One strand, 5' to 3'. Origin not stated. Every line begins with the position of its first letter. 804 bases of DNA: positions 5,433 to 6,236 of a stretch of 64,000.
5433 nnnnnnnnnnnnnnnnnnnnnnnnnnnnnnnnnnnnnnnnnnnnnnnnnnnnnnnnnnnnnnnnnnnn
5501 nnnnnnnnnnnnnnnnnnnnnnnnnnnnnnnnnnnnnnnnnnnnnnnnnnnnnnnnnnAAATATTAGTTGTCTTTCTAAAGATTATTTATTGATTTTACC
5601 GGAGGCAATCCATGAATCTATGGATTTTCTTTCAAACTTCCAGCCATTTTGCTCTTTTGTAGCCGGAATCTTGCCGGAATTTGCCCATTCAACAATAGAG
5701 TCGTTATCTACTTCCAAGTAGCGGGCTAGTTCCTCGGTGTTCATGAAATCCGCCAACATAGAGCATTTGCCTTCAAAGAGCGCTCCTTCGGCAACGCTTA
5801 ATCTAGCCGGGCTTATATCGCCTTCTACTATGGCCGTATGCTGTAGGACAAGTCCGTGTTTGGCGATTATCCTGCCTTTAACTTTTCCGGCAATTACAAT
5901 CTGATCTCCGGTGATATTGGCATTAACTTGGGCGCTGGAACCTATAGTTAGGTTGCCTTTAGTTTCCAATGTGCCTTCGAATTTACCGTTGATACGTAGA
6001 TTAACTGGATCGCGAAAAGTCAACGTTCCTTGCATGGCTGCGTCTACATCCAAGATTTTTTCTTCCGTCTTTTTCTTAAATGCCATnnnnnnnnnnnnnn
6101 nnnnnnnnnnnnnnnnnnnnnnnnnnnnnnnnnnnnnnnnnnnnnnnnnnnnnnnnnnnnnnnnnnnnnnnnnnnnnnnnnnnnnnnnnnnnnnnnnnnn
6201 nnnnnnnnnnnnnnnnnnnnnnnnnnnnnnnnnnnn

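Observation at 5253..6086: Bactofilin fused to an HTH, next to a paralogous membrane-anchored HTH protein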

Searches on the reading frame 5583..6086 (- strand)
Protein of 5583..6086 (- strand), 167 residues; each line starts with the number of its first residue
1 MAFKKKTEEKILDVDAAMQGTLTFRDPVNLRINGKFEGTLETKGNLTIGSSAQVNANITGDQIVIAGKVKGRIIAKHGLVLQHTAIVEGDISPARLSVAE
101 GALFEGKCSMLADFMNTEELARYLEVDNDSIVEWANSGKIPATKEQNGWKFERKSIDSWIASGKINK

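Call 3: search_protein_families(library=pfam, proteins=[window:5583-6086:-], max_evalue=1)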
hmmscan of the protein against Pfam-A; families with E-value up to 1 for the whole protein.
window:5583-6086:- (167 aa): 4 families
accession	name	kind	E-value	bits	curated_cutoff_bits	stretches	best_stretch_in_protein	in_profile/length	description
PF04519.19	Bactofilin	-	1.3e-24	86.7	27.9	1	11-108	2-97/98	Polymer-forming cytoskeletal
PF12728.13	HTH_17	-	2.1e-11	44.3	27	1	114-163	1-50/51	Helix-turn-helix domain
PF03775.22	MinC_C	-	0.015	15.7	33.2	1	40-101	12-73/102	Septum formation inhibitor MinC, C-terminal domain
PF13031.12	DUF3892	-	0.039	14.9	22.3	1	136-166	10-41/71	Protein of unknown function (DUF3892)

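Call 4: search_protein_families(library=ncbifam, proteins=[window:5583-6086:-], max_evalue=1)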
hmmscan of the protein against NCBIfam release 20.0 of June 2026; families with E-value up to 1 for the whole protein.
window:5583-6086:- (167 aa): 4 families
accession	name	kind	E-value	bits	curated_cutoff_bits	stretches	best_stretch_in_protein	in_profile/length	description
NF047737.1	antiphage_MADS1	equivalog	5.8e-12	45.7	80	1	114-160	3-49/49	methylation-associated defense system helix-turn-helix domain-containing protein MAD1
TIGR01764.1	excise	domain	8.1e-07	29.3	28.8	1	115-161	2-48/49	excisionase family DNA-binding protein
NF033787.1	HTH_BldC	subfamily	0.0057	16.5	77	1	115-142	3-30/49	BldC family transcriptional regulator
NF040990.2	MamR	equivalog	0.052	13.9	100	1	117-151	46-80/91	magnetosome protein MamR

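Call 5: find_homologous_proteins(query=window:5583-6086:-, max_evalue=0.001)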
Query window:5583-6086:- (167 aa): 2591 proteins with E <= 0.001 among 2637 candidates; the best 120 are listed.
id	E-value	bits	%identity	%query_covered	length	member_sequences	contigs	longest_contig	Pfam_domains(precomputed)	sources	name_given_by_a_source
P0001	2.9e-103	360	100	100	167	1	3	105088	PF12728.14,PF04519.20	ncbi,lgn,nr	ncbi:MAG: polymer-forming cytoskeletal protein [Candidatus Omnitrophota bacterium]|nr:polymer-formin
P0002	6.1e-78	278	77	100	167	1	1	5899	PF12728.14,PF04519.20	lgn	-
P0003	1.6e-77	277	77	100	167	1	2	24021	PF12728.14,PF04519.20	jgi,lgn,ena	-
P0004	3.9e-77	276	74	100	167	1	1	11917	PF12728.14,PF04519.20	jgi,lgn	jgi:excisionase family DNA binding protein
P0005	5.8e-77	275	77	100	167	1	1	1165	PF12728.14,PF04519.20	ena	-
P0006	7.2e-77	275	72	100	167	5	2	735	PF12728.14,PF04519.20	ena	-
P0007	8.1e-77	275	75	100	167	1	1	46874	PF12728.14,PF04519.20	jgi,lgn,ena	-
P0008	8.4e-77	275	75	100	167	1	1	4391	PF12728.14,PF04519.20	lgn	-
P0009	8.9e-77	274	74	100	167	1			PF12728.14,PF04519.20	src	-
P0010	1.7e-76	274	74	100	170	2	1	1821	PF12728.14,PF04519.20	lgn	-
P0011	1.7e-76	274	76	100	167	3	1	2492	PF12728.14,PF04519.20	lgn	-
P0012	2.1e-76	273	75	100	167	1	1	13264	PF12728.14,PF04519.20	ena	-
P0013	2.7e-76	273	74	100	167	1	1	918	PF12728.14,PF04519.20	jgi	-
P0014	3.7e-76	272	73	100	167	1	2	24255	PF12728.14,PF04519.20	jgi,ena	-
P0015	3.7e-76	272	74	100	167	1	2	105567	PF12728.14,PF04519.20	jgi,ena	-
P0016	4.0e-76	272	75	100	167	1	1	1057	PF12728.14,PF04519.20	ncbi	-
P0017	5.5e-76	272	74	100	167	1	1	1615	PF12728.14,PF04519.20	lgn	-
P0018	5.6e-76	272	75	100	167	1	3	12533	PF12728.14,PF04519.20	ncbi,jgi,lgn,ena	-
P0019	6.0e-76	272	71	100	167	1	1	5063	PF12728.14,PF04519.20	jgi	jgi:excisionase family DNA binding protein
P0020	6.6e-76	272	74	100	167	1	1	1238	PF12728.14,PF04519.20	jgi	-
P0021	6.6e-76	272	73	100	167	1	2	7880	PF12728.14,PF04519.20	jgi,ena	-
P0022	6.7e-76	272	73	100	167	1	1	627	PF12728.14,PF04519.20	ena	-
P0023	6.8e-76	272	73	100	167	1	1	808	PF12728.14,PF04519.20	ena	-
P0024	7.1e-76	272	73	100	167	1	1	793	PF12728.14,PF04519.20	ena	-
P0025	7.1e-76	272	74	100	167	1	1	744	PF12728.14,PF04519.20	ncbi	-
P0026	7.1e-76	271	77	100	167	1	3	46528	PF12728.14,PF04519.20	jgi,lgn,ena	-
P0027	7.2e-76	271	74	100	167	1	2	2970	PF12728.14,PF04519.20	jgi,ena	-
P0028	7.4e-76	271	74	100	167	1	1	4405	PF12728.14,PF04519.20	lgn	-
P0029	7.4e-76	271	75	99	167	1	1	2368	PF12728.14,PF04519.20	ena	-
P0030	7.5e-76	271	74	100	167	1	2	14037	PF12728.14,PF04519.20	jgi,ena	-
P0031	8.6e-76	271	73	100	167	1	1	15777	PF12728.14,PF04519.20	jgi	jgi:excisionase family DNA binding protein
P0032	9.5e-76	271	73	100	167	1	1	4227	PF12728.14,PF04519.20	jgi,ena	-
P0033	9.8e-76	271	73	100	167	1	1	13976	PF12728.14,PF04519.20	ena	-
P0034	9.9e-76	271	74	100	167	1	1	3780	PF12728.14,PF04519.20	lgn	-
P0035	1.2e-75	271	75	100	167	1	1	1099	PF12728.14,PF04519.20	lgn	-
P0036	1.2e-75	271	75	100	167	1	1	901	PF12728.14,PF04519.20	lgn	-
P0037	1.3e-75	271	72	100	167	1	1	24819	PF12728.14,PF04519.20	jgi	jgi:excisionase family DNA binding protein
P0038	1.6e-75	270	73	100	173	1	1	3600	PF12728.14,PF04519.20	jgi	-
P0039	1.8e-75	270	73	100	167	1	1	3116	PF12728.14,PF04519.20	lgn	-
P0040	1.8e-75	270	73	100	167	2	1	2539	PF12728.14,PF04519.20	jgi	-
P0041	1.9e-75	270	74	100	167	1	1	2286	PF12728.14,PF04519.20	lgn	-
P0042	2.1e-75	270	74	100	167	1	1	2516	PF12728.14,PF04519.20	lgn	-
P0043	2.1e-75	270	74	99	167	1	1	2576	PF12728.14,PF04519.20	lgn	-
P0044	2.3e-75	270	73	100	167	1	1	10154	PF12728.14,PF04519.20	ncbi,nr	ncbi:MAG: polymer-forming cytoskeletal protein [Candidatus Omnitrophica bacterium]|nr:polymer-formin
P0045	2.6e-75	270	72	100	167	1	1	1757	PF12728.14,PF04519.20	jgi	-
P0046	3.4e-75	269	73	100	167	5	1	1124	PF12728.14,PF04519.20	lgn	-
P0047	3.7e-75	269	73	100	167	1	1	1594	PF12728.14,PF04519.20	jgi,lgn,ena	-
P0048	3.8e-75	269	75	100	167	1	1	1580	PF12728.14,PF04519.20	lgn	-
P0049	3.9e-75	269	75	100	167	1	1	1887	PF12728.14,PF04519.20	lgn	-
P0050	4.0e-75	269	72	100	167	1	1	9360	PF12728.14,PF04519.20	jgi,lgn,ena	-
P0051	4.0e-75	269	72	100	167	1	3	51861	PF12728.14,PF04519.20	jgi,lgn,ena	jgi:excisionase family DNA binding protein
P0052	4.1e-75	269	74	100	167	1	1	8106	PF12728.14,PF04519.20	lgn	-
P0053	4.2e-75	269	72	100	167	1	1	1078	PF12728.14,PF04519.20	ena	-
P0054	4.3e-75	269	74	100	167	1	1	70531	PF12728.14,PF04519.20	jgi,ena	jgi:excisionase family DNA binding protein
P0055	4.5e-75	269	74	100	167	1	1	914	PF12728.14,PF04519.20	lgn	-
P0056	4.7e-75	269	74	100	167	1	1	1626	PF12728.14,PF04519.20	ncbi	-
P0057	4.9e-75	269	76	99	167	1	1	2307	PF12728.14,PF04519.20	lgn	-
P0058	5.0e-75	269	75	99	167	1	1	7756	PF12728.14,PF04519.20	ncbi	-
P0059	5.1e-75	269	75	99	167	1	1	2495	PF12728.14,PF04519.20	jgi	-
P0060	5.1e-75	269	75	99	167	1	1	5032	PF12728.14,PF04519.20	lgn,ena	-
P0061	5.1e-75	269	74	100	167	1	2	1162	PF12728.14,PF04519.20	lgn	-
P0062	5.8e-75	269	72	100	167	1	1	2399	PF12728.14,PF04519.20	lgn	-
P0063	5.8e-75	269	71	100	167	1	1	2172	PF12728.14,PF04519.20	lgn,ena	-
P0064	5.9e-75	269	74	100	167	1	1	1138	PF12728.14,PF04519.20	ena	-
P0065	7.0e-75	268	73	99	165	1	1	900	PF12728.14,PF04519.20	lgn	-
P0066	7.0e-75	268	75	99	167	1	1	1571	PF12728.14,PF04519.20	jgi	-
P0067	7.3e-75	268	74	100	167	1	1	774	PF12728.14,PF04519.20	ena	-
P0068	8.2e-75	268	74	100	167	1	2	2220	PF12728.14,PF04519.20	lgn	-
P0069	8.9e-75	268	72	100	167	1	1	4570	PF12728.14,PF04519.20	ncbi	-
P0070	9.0e-75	268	72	100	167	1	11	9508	PF12728.14,PF04519.20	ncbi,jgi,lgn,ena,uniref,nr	ncbi:MAG: cell shape determination protein CcmA [Candidatus Omnitrophica bacterium CG08_land_8_20_14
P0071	9.6e-75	268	74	100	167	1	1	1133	PF12728.14,PF04519.20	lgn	-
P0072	1.0e-74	268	74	100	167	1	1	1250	PF12728.14,PF04519.20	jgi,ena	-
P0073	1.1e-74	268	73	99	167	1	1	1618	PF12728.14,PF04519.20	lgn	-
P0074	1.1e-74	268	73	100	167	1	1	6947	PF12728.14,PF04519.20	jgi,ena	-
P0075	1.2e-74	268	72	100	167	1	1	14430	PF12728.14,PF04519.20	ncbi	ncbi:MAG: polymer-forming cytoskeletal protein [Candidatus Omnitrophota bacterium]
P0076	1.3e-74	267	71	100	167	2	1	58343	PF12728.14,PF04519.20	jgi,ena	-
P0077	1.3e-74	267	74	100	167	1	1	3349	PF12728.14,PF04519.20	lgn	-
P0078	1.4e-74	267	72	100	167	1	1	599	PF12728.14,PF04519.20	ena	-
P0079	1.4e-74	267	73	100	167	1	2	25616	PF12728.14,PF04519.20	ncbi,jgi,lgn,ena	-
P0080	1.4e-74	267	74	100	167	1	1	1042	PF12728.14,PF04519.20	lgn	-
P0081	1.5e-74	267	70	100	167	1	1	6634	PF12728.14,PF04519.20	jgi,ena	-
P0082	1.5e-74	267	73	100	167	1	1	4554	PF12728.14,PF04519.20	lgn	-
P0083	1.7e-74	267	70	100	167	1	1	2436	PF12728.14,PF04519.20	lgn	-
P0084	1.7e-74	267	73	99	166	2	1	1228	PF12728.14,PF04519.20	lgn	-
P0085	1.7e-74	267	72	100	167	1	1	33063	PF12728.14,PF04519.20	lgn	-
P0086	1.7e-74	267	72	100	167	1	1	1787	PF12728.14,PF04519.20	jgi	jgi:excisionase family DNA binding protein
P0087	1.9e-74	267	73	100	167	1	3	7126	PF12728.14,PF04519.20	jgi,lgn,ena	-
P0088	2.1e-74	267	71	100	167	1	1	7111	PF12728.14,PF04519.20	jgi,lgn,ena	-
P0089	2.3e-74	267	73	100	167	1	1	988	PF12728.14,PF04519.20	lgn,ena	-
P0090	2.4e-74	267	72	100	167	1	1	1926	PF12728.14,PF04519.20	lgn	-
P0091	2.6e-74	266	72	100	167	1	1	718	PF12728.14,PF04519.20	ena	-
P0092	2.7e-74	266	72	100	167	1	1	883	PF12728.14,PF04519.20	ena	-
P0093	2.8e-74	266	73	100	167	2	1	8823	PF12728.14,PF04519.20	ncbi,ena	-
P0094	3.1e-74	266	72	100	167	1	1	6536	PF12728.14,PF04519.20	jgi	-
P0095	3.3e-74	266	73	100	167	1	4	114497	PF12728.14,PF04519.20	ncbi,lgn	-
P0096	3.4e-74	266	74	100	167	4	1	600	PF12728.14,PF04519.20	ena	-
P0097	3.4e-74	266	74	99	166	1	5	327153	PF12728.14,PF04519.20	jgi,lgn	-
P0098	3.5e-74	266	72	100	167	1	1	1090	PF12728.14,PF04519.20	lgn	-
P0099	3.6e-74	266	72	100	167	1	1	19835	PF12728.14,PF04519.20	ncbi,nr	ncbi:MAG: polymer-forming cytoskeletal protein [Candidatus Omnitrophica bacterium]|nr:polymer-formin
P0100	3.6e-74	266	71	100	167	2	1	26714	PF12728.14,PF04519.20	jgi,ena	-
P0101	3.8e-74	266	73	100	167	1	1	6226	PF12728.14,PF04519.20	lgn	-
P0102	4.0e-74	266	72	100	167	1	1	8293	PF12728.14,PF04519.20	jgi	jgi:excisionase family DNA binding protein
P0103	4.0e-74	266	74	100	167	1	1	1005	PF12728.14,PF04519.20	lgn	-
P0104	4.3e-74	266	70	100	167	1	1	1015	PF12728.14,PF04519.20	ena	-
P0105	4.4e-74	266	72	100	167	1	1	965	PF12728.14,PF04519.20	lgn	-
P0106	4.5e-74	266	72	100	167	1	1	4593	PF12728.14,PF04519.20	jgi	jgi:excisionase family DNA binding protein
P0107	4.5e-74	266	72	100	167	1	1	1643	PF12728.14,PF04519.20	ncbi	-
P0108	4.6e-74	266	72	100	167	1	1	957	PF12728.14,PF04519.20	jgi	-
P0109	4.7e-74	266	74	99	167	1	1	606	PF12728.14,PF04519.20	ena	-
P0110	5.4e-74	265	72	100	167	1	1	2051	PF12728.14,PF04519.20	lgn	-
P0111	5.7e-74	265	72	100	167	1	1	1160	PF12728.14,PF04519.20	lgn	-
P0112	6.2e-74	265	74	100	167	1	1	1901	PF12728.14,PF04519.20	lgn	-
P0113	6.2e-74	265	74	100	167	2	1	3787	PF12728.14,PF04519.20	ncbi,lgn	-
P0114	6.8e-74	265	70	100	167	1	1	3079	PF12728.14,PF04519.20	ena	-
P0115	6.8e-74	265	73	100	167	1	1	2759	PF12728.14,PF04519.20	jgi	jgi:excisionase family DNA binding protein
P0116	6.8e-74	265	73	100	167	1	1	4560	PF12728.14,PF04519.20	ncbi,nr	ncbi:MAG: polymer-forming cytoskeletal protein [Candidatus Omnitrophica bacterium]|nr:polymer-formin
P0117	6.9e-74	265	73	99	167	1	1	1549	PF12728.14,PF04519.20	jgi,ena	-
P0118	6.9e-74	265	74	99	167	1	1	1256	PF12728.14,PF04519.20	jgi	jgi:excisionase family DNA binding protein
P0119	7.2e-74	265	70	100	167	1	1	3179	PF12728.14,PF04519.20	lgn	-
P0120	7.3e-74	265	72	100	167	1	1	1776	PF12728.14,PF04519.20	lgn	-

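Call 11: find_related_loci(query=A1, collection=genome_contigs, flank=5000)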
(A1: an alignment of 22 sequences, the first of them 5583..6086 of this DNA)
Query A1 (167 aa) in genome_contigs; peptide patterns used: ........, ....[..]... (x = any residue, [..] = any of these).
587 stretches matched a pattern; 485 encode a relative of the query (tblastn E <= 1e-3); the best 80 are kept; 80 distinct loci.
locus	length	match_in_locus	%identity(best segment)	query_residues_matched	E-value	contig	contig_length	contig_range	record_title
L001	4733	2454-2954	75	1-167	4e-84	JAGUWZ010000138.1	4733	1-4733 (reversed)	MAG: Candidatus Omnitrophota bacterium isolate DeMMO4_15 c_000000030776, whole genome shotgun sequence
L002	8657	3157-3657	75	1-167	4e-83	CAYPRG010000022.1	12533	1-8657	MAG TPA_asm: uncultured Planctomycetales bacterium isolate SRP178699_co1_560 genome assembly, contig: NODE_6734_length_1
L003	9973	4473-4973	73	1-167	3e-82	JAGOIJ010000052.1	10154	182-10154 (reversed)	MAG: Candidatus Omnitrophota bacterium isolate Go_SlDig_bin_191 Go_SlDig_20328_length_10154_cov_4.179316, whole genome s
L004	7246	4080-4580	73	1-167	4e-82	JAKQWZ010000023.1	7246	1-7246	MAG: Candidatus Omnitrophota bacterium isolate USST_metabat.37 k141_2040930, whole genome shotgun sequence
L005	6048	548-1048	72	1-167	8e-82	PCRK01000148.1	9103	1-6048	MAG: Candidatus Omnitrophica bacterium CG23_combo_of_CG06-09_8_20_14_all_41_10 CG23_scaffold_5932_c, whole genome shotgu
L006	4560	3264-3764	73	1-167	2e-81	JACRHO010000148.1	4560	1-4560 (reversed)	MAG: Candidatus Omnitrophota bacterium isolate NC_groundwater_1779_Pr3_B-0.1um_42_17 SR-2_scaffold_141_3175270, whole ge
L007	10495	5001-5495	74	1-165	1e-80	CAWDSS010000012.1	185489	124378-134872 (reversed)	MAG: Candidatus Omnitrophota bacterium isolate MFD03726.bin.2.139 genome assembly, contig: contig_60450, whole genome sh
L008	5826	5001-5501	71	1-167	9e-81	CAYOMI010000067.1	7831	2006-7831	MAG TPA_asm: uncultured Planctomycetales bacterium isolate SRP098346_co1_93 genome assembly, contig: NODE_12729_length_7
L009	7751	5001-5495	71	1-165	1e-80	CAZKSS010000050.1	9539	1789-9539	MAG TPA_asm: uncultured Planctomycetales bacterium isolate SRP098346_co1_421 genome assembly, contig: NODE_9376_length_9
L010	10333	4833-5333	72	1-167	2e-80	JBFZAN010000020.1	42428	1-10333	MAG: Candidatus Omnitrophota bacterium isolate PPR_0468 k121_1061269, whole genome shotgun sequence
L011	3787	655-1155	74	1-167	8e-81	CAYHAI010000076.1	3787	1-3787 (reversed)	MAG TPA_asm: uncultured Planctomycetales bacterium isolate ERP119294_co2_437 genome assembly, contig: k141_3737909, whol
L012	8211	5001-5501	72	1-167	5e-80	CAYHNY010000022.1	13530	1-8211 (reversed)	MAG TPA_asm: uncultured Planctomycetales bacterium isolate ERP119705_co14_517 genome assembly, contig: NODE_5550_length_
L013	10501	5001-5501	72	1-167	6e-80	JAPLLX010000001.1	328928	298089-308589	MAG: Candidatus Omnitrophota bacterium isolate LacPavin_0920_WC90_MAG_43_22 LacPavin_0920_WC90_scaffold_550025, whole ge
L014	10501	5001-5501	71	1-167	5e-80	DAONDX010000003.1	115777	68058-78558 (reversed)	MAG TPA_asm: Candidatus Omnitrophota bacterium isolate AMR_MDS_3884 NODE_87_length_115777_cov_7.106471, whole genome sho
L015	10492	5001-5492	71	4-167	4e-80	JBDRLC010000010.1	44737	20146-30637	MAG: Candidatus Omnitrophota bacterium isolate MEGAHIT-group-1.759 k141_33395, whole genome shotgun sequence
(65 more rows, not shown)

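Call 14: search_protein_representatives(protein=window:5583-6086:-)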
Query: 167 residues. Proteins with E-value up to 0.001 (for the whole library): 11710; up to 1e-10: 566; up to 1e-30: 23. The best 150 are listed.
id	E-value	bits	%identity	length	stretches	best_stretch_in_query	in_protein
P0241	7.7e-53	195.0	57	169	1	4-165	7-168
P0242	3.8e-46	173.3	52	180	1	6-165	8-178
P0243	4.2e-46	173.1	53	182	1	4-166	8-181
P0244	4.2e-45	169.9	69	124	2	1-76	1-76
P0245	1.0e-44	168.6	56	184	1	5-166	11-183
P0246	2.2e-44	167.6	57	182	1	5-165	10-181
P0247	3.4e-42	160.4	53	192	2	7-120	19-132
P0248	1.8e-41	158.1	50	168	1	4-161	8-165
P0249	1.2e-40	155.4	50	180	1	9-162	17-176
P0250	2.3e-40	154.5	49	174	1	7-163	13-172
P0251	8.7e-40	152.6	70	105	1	18-122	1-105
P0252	2.6e-38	147.8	51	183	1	4-165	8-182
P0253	9.6e-38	146.0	46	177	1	7-166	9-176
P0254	1.0e-37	145.9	47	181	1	10-165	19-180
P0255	2.1e-37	144.9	46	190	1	8-163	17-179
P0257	8.0e-35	136.5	45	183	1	3-161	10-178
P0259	1.3e-32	129.3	47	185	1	5-165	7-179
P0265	1.9e-28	115.8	41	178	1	7-164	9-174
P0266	5.0e-28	114.4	40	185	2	4-113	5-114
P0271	2.1e-24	102.7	54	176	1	6-106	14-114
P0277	2.9e-23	98.9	45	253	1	7-122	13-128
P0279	1.4e-22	96.7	49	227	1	7-114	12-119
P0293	4.1e-20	88.7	32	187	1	10-164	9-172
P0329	3.2e-15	72.8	32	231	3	108-160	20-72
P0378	1.5e-13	67.4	31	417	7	112-154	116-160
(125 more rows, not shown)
